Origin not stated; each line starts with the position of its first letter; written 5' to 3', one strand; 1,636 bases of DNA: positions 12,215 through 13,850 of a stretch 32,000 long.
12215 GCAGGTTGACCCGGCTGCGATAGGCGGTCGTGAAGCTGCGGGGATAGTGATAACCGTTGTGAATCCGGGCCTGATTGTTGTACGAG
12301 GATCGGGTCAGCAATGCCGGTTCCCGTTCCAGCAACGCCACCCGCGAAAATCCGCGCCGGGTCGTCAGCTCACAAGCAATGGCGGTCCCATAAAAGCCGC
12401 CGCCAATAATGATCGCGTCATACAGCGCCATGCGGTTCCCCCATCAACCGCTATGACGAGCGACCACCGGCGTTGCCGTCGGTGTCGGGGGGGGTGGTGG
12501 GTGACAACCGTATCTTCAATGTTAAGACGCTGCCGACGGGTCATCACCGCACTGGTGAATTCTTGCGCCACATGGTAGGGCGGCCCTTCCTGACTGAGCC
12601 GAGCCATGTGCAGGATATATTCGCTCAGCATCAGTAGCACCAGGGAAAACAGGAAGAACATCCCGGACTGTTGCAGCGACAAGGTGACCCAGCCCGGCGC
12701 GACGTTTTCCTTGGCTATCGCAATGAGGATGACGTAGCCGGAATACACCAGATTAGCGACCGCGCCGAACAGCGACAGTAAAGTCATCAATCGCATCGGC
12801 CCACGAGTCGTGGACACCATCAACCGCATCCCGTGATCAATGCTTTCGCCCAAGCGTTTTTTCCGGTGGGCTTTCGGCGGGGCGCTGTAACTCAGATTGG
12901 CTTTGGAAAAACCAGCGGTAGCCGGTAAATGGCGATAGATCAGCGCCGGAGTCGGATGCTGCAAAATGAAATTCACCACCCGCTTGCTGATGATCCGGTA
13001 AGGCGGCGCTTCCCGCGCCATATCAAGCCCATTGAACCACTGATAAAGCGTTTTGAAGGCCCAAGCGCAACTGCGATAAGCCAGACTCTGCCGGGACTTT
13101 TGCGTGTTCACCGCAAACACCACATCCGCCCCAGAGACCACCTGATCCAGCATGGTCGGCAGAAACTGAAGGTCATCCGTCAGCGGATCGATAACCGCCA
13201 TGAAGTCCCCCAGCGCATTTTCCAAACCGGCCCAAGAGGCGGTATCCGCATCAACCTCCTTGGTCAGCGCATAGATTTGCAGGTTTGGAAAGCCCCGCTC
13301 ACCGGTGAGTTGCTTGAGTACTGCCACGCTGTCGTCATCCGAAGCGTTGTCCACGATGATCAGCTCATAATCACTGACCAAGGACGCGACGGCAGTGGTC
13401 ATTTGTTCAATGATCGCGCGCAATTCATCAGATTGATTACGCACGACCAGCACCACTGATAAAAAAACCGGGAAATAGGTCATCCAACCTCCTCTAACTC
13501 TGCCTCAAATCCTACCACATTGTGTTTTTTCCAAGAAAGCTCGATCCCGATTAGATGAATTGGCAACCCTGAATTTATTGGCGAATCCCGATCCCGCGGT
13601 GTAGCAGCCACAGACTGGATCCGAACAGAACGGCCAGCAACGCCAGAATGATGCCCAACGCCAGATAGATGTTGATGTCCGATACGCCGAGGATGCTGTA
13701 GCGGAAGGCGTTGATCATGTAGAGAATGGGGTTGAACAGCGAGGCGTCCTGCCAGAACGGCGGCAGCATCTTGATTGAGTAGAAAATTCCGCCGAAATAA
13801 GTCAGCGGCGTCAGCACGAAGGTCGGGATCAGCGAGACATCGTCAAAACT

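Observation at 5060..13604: Perfect 37-bp direct repeat duplicating the yadH 3' end brackets an 8.5-kb glycan-modification island with no integrase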

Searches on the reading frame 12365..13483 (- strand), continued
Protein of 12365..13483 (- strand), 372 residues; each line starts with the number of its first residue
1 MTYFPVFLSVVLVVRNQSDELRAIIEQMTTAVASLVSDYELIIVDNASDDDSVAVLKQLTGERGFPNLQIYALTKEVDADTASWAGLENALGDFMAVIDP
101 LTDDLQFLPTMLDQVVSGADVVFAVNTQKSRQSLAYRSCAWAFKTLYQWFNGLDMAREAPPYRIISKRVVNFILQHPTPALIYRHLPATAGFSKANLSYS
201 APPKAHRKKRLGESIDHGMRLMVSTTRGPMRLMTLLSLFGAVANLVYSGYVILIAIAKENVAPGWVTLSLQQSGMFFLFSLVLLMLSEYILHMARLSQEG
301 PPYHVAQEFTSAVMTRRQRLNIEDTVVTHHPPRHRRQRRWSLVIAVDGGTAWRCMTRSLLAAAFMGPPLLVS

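Call 94: search_protein_families(library=pfam, proteins=[L093:54-896:+, L093:1309-2283:+, L093:2351-2821:+, L093:7459-7833:+, L093:7905-8903:-, L093:8948-9907:-], max_evalue=0.001)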
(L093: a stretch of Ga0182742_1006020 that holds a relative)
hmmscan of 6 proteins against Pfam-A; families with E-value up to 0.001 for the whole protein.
L093:54-896:+ (280 aa): 0 families

L093:1309-2283:+ (324 aa): 4 families
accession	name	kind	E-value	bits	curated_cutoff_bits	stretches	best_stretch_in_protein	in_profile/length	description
PF00535.33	Glycos_transf_2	-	2.3e-08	34.6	23.3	1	27-148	5-130/168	Glycosyl transferase family 2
PF13632.12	Glyco_trans_2_3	-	6.7e-08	33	27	1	101-284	1-186/198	Glycosyl transferase family group 2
PF13641.12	Glyco_tranf_2_3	-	1.9e-07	31.8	27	1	45-228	29-211/230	Glycosyltransferase like family 2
PF10111.15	Glyco_tranf_2_2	-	0.00087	19.3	27.3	0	50-217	32-203/276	Glycosyltransferase like family 2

L093:2351-2821:+ (156 aa): 1 family
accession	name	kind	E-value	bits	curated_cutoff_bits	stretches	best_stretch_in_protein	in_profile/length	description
PF04138.20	GtrA_DPMS_TM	-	8e-14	52.3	26.1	1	40-150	2-116/117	GtrA/DPMS, transmembrane domain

L093:7459-7833:+ (124 aa): 0 families

L093:7905-8903:- (332 aa): 3 families
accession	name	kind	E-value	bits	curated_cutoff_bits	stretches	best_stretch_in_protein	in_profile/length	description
PF22725.1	GFO_IDH_MocA_C3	-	3.7e-24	85.5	27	1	131-247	2-124/124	GFO/IDH/MocA C-terminal domain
PF01408.29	GFO_IDH_MocA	-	3.9e-22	79.6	24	1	5-114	2-110/120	Oxidoreductase family, NAD-binding Rossmann fold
PF02894.22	GFO_IDH_MocA_C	-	1.7e-14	54.6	22.9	1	135-326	2-212/218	Oxidoreductase family, C-terminal alpha/beta domain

L093:8948-9907:- (319 aa): 3 families
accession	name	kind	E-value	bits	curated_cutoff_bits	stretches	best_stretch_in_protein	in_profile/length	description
PF13377.12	Peripla_BP_3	-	2.3e-32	112.8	26.5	1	141-303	1-167/167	Periplasmic binding protein-like domain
PF00532.27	Peripla_BP_1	-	1.2e-22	81.1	22.2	1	34-291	3-271/281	Periplasmic binding proteins and sugar binding domain of LacI family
PF13407.12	Peripla_BP_4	-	6.2e-06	26.4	35.1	1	36-249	2-220/258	Periplasmic binding protein domain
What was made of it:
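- On Gtr-type glycan modification system: A GtrA-family protein is present only beside the distant cluster in L093 (call 94).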

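Call 106: search_solved_structures(query=window:12365-13483:-, max_evalue=0.001)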
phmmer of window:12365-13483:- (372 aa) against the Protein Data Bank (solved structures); distinct sequences matched with E-value up to 0.001: 6.
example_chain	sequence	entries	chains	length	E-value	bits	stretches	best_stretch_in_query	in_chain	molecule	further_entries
9hwj_A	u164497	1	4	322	5e-14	55.3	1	8-296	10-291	Undecaprenyl-phosphate 4-deoxy-4-formamido-L-arabinose transferase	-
5ekp_C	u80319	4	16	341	1.8e-13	53.4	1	6-295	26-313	Uncharacterized glycosyltransferase sll0501 | Glycosyltransferase sll0501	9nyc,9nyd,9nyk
9nye_A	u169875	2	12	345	1.9e-13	53.4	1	6-295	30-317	Glycosyltransferase sll0501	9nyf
5eke_A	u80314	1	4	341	2.3e-13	53.1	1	6-295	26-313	Uncharacterized glycosyltransferase sll0501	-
9bhc_C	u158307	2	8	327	9e-13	51.2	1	8-296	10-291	Undecaprenyl-phosphate 4-deoxy-4-formamido-L-arabinose transferase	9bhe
8vxh_A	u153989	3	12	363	1.2e-12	50.7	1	8-296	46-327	Undecaprenyl-phosphate 4-deoxy-4-formamido-L-arabinose transferase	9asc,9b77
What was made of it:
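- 12365..13483 (-): GtrB/ArnC-type polyprenyl-phosphate glycosyltransferase (GT2, 372 aa). It has a C-terminal extension of about 30 aa compared with its relatives of 341-343 aa. Solved ArnC and GtrB (sll0501) chains match residues 6-296 (call 106).
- On Gtr-type glycan modification system: Solved GtrB (sll0501) and ArnC chains match residues 6-296 (call 106).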

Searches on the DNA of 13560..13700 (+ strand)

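Call 40: search_dna_similar(query=window:13560-13700:+, collection=phages, mode=distant, max_evalue=1)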
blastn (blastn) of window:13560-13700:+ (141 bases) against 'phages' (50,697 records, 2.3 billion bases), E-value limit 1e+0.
Records with a match: 6; places in all: 6; records where one place covers at least 80% of the query: 0.
Best place of each record, by identity: 80-90% 6.
By first word of the organism name: Rhizobium 5; Bacillus 1.
By host as written in the record: Rhizobium sp. I1_9 2; Rhizobium phaseoli IE1004 1; Rhizobium sp. R635 1; Rhizobium etli CFN42 1; Bacillus sp.203 1.
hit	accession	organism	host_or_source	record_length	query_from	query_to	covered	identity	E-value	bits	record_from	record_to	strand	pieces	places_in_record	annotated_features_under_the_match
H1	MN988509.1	Rhizobium phage RHph_I46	Rhizobium phaseoli IE1004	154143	62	96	25%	85.7%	1e-1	42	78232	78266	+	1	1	hypothetical protein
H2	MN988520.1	Rhizobium phage RHph_I9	Rhizobium sp. R635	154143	62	96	25%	85.7%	1e-1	42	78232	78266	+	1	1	hypothetical protein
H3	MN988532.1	Rhizobium phage RHph_I1_9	Rhizobium sp. I1_9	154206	62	96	25%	85.7%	1e-1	42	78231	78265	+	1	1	hypothetical protein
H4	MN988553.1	Rhizobium phage RHph_I34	Rhizobium etli CFN42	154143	62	96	25%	85.7%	1e-1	42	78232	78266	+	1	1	hypothetical protein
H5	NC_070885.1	Rhizobium phage RHph_I1_9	Rhizobium sp. I1_9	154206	62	96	25%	85.7%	1e-1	42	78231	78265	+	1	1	hypothetical protein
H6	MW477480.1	Bacillus phage Whiting18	Bacillus sp.203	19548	63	93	22%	87.1%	4e-1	39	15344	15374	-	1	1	holin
